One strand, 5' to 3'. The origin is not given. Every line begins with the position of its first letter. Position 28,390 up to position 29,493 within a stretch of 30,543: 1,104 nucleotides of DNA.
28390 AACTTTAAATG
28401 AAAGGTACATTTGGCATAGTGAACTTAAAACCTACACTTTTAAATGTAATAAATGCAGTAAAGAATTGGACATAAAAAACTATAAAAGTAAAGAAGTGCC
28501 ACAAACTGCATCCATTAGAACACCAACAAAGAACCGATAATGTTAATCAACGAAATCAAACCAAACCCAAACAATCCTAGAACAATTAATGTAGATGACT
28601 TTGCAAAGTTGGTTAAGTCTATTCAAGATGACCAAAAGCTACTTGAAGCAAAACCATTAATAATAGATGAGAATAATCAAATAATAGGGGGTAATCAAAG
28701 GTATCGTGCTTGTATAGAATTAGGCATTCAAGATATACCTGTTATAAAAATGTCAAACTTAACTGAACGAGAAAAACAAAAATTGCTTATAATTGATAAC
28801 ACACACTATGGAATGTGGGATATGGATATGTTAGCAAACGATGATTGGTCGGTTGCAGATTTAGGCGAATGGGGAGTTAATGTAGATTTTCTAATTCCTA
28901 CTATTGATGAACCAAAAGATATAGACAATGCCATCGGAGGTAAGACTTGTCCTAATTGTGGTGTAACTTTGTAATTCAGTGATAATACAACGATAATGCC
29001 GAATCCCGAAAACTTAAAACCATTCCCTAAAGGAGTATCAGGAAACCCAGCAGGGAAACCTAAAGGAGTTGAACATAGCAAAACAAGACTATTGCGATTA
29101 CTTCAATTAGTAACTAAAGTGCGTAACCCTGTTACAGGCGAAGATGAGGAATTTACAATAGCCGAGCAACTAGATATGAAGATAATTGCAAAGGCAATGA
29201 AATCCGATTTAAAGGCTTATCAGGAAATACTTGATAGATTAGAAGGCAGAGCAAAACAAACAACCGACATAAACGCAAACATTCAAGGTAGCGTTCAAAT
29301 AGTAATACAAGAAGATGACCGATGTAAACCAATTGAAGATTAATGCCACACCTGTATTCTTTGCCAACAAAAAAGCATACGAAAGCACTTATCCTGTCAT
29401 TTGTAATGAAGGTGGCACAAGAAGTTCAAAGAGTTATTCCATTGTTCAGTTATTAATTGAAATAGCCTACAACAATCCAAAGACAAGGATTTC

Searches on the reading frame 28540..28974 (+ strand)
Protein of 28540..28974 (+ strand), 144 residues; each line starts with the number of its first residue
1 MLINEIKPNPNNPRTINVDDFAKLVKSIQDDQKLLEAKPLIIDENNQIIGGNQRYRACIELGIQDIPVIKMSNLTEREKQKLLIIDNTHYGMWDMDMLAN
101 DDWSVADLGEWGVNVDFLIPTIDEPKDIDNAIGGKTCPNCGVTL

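Call 11: search_protein_families(library=phrogs, proteins=[window:28540-28974:+], max_evalue=0.001)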
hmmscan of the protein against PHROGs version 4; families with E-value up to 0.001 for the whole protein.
window:28540-28974:+ (144 aa): 17 families
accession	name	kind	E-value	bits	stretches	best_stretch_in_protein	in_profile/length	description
phrog_620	-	DNA, RNA and nucleotide metabolism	1.8e-26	94.6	1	3-99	14-109/217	ParB-like partition protein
phrog_940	-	DNA, RNA and nucleotide metabolism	2e-22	81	1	3-115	11-124/388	nuclease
phrog_498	-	other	5.6e-22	79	1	3-113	40-155/633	DNA methyltransferase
phrog_8071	-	DNA, RNA and nucleotide metabolism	5.7e-20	72.9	1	3-112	12-120/389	ParB-like partition protein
phrog_17622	-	unknown function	7.7e-15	55.9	1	9-132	24-150/222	-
phrog_723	-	DNA, RNA and nucleotide metabolism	1.4e-14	55.4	1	3-99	18-116/223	ParB-like partition protein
phrog_15396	-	DNA, RNA and nucleotide metabolism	1.8e-14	55.2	1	3-117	9-119/258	ParB-like partition nuclease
phrog_5475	-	unknown function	1.5e-10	41.5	1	3-78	8-79/458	-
phrog_18056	-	DNA, RNA and nucleotide metabolism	8.4e-09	35.8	1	3-90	8-91/387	ParB-like partition nuclease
phrog_12047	-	DNA, RNA and nucleotide metabolism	2.1e-08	35.1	1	15-87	15-84/301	ParB-like partition nuclease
phrog_9353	-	unknown function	2.1e-07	32.1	1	5-100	18-117/245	-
phrog_4715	-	DNA, RNA and nucleotide metabolism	2.8e-07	30.3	1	3-88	152-238/630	ParB-like partition protein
phrog_930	-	DNA, RNA and nucleotide metabolism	4.6e-07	30.9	1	3-97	12-104/223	ParB-like partition protein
phrog_7405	-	unknown function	1.8e-06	28.8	1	6-90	32-118/250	-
phrog_6218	-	DNA, RNA and nucleotide metabolism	0.00035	20.8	1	6-88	13-97/506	ParB-like partition protein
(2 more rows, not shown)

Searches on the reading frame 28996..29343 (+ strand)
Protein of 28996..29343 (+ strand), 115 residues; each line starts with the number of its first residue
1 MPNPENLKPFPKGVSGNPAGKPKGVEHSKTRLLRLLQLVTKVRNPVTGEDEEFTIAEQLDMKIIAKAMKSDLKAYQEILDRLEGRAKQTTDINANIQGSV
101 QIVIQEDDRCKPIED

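Call 11: search_protein_families(library=phrogs, proteins=[window:28996-29343:+], max_evalue=0.001)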
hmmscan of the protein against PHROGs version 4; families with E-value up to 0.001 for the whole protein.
window:28996-29343:+ (115 aa): 1 family
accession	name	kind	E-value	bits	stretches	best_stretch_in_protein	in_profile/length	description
phrog_26239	-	unknown function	1.6e-09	39.2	1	8-90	19-99/146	-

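Call 65: search_protein_families(library=pfam, proteins=[window:28996-29343:+], max_evalue=0.01)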
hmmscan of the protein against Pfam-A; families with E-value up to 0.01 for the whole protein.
window:28996-29343:+ (115 aa): 1 family
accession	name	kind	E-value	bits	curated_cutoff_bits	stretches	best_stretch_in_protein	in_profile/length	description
PF18932.5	DUF5681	-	4.2e-13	50.1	27.5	1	9-85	4-75/77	Family of unknown function (DUF5681)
